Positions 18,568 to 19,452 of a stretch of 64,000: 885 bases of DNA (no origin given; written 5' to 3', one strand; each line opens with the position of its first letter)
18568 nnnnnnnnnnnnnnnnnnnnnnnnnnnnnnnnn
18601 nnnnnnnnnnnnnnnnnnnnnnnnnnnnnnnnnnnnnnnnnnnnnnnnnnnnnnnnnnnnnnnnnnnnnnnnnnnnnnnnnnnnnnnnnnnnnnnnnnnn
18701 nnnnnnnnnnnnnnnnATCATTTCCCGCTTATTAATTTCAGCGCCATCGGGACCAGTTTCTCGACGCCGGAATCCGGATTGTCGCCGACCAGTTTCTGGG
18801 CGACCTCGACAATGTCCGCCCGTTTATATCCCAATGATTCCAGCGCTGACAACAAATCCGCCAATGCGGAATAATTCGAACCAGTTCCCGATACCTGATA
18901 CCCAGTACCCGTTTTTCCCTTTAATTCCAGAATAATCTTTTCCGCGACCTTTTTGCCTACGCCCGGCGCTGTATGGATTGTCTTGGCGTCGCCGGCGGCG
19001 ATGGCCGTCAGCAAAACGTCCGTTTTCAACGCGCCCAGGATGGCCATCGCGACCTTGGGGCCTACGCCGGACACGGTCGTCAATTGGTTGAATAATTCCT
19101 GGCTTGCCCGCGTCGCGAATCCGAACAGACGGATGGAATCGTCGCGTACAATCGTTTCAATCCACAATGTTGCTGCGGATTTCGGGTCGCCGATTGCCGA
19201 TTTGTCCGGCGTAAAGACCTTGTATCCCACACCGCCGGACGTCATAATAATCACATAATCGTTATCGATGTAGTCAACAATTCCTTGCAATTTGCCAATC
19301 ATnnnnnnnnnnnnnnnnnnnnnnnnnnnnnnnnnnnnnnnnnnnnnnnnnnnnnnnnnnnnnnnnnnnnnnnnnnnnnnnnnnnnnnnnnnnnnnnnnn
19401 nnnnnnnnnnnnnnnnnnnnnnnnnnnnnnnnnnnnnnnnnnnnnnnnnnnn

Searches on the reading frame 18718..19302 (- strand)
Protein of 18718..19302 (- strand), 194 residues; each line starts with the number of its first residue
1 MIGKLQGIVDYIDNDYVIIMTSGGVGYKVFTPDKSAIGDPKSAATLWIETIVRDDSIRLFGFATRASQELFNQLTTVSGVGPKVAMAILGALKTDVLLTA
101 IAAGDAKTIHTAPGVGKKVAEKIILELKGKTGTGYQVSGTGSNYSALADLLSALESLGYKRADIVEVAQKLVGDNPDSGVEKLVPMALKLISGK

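Call 98: search_protein_families(library=pfam, proteins=[window:18718-19302:-], max_evalue=0.00001)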
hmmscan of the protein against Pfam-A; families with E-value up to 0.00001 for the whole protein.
window:18718-19302:- (194 aa): 4 families
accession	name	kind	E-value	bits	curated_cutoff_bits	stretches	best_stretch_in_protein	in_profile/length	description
PF14520.12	HHH_5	-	1.1e-15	58.3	27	1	71-128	1-56/57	Helix-hairpin-helix domain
PF01330.27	RuvA_N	-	5.7e-15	55.6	23.6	1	1-61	1-61/61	RuvA N terminal domain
PF07499.19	RuvA_C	-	5.1e-09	36.9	24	1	146-192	2-47/47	RuvA, C-terminal domain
PF00633.29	HHH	-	1.9e-07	31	24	0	73-89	12-28/30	Helix-hairpin-helix motif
